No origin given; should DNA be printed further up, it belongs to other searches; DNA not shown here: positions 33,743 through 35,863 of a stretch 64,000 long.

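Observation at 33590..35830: GC-rich GH13 alpha-amylase gene, likely horizontally acquired, next to a native-composition six-hairpin glycosidase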

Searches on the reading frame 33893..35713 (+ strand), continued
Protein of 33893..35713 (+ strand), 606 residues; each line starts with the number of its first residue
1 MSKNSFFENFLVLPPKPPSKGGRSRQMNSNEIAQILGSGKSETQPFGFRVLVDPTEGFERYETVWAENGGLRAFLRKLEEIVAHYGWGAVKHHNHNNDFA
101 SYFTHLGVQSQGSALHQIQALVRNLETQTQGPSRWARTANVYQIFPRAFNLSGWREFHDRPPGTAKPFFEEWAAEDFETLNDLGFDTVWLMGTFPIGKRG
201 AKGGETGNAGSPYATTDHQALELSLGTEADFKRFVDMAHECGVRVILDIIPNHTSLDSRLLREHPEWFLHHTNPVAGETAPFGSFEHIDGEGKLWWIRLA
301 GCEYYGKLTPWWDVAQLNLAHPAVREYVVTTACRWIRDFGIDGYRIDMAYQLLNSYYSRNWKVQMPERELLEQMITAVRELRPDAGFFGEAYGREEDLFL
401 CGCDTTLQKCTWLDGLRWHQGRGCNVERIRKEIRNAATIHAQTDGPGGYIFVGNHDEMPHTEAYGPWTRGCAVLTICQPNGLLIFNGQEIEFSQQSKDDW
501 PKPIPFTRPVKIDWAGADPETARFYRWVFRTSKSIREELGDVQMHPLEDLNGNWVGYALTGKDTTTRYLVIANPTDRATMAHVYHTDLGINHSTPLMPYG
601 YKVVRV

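Call 84: search_solved_structures(query=P0001, max_evalue=0.00001, show_alignments=2)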
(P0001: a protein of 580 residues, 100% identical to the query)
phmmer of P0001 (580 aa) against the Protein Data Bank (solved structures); distinct sequences matched with E-value up to 0.00001: 117 (the best 60 are shown).
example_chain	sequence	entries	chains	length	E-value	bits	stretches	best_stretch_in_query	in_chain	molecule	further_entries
4gkl_A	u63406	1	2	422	6.7e-29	103.7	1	147-247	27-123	Alpha-amylase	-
3dhu_A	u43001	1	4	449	4.5e-26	94.3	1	149-246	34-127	Alpha-amylase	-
1wza_A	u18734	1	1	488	3.3e-13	51.8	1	147-343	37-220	alpha-amylase A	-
1ea9_C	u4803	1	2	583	6.1e-13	50.9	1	106-332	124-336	CYCLOMALTODEXTRINASE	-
8im8_A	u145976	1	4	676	1.1e-12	50.1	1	95-230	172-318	Periplasmic alpha-amylase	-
9us5_A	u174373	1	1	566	1.2e-12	50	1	152-229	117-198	Maltohexaose-producing amylase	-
9us3_A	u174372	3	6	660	2.1e-12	49.2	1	152-229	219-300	Maltohexaose-producing amylase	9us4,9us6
5ot1_A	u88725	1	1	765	3.3e-12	48.5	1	185-329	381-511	Pullulanase type II, GH13 family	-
5cgm_A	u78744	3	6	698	4.9e-11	44.6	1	110-243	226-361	Alpha-1,4-glucan:maltose-1-phosphate maltosyltransferase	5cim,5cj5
5brq_A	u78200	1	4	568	5.4e-11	44.5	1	107-323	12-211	Glycoside Hydrolase Family 13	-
2z1k_A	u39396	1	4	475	9.6e-11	43.7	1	109-337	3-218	(Neo)pullulanase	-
1jf6_A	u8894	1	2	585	1.7e-10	42.9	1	75-431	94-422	ALPHA AMYLASE II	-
5brp_A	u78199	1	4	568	1.9e-10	42.7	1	107-323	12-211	Glycoside Hydrolase Family 13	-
1wzk_A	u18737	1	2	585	2e-10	42.6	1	75-433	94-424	Alpha-amylase II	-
1wzm_A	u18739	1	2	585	2.1e-10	42.6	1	75-433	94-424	Alpha-amylase II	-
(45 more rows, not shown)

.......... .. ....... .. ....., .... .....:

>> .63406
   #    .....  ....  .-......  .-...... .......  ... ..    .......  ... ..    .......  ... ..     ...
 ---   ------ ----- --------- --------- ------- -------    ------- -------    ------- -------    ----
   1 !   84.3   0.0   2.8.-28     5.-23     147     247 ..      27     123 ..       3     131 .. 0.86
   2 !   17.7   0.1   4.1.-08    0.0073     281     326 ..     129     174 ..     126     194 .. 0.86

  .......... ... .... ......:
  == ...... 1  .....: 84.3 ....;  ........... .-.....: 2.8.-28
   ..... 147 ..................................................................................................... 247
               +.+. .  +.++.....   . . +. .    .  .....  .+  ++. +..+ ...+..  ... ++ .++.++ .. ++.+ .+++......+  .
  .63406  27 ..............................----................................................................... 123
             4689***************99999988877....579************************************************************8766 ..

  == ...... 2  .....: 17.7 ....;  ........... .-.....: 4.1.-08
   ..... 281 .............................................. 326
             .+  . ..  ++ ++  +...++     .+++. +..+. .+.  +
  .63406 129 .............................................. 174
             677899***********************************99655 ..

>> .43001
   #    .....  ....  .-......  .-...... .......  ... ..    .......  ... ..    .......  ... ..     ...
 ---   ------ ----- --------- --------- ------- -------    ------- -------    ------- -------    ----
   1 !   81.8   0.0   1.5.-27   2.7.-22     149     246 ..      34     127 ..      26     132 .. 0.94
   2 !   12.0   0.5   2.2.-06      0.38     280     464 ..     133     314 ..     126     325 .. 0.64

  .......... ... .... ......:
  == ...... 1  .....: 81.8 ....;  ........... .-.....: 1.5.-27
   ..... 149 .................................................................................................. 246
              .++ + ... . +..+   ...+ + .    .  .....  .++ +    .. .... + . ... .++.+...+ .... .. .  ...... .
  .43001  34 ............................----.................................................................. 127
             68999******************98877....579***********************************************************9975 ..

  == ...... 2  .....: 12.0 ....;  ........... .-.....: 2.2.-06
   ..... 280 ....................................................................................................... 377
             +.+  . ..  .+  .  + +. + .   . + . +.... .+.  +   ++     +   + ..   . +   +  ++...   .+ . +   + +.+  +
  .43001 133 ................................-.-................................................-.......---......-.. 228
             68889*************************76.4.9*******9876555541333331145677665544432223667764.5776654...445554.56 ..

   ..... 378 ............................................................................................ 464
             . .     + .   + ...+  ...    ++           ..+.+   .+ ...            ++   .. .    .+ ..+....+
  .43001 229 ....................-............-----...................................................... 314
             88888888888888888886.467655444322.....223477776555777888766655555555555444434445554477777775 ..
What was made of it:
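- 33971..35713 (+): GH13 alpha-amylase-family gene, 580 aa, no signal peptide. Catalytic D321 (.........), E364 (FFGEAYG), D430 (FVGNHD). Best solved relatives by sequence are 4GKL (6.7e-29) and 3DHU (4.5e-26) (call 84).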
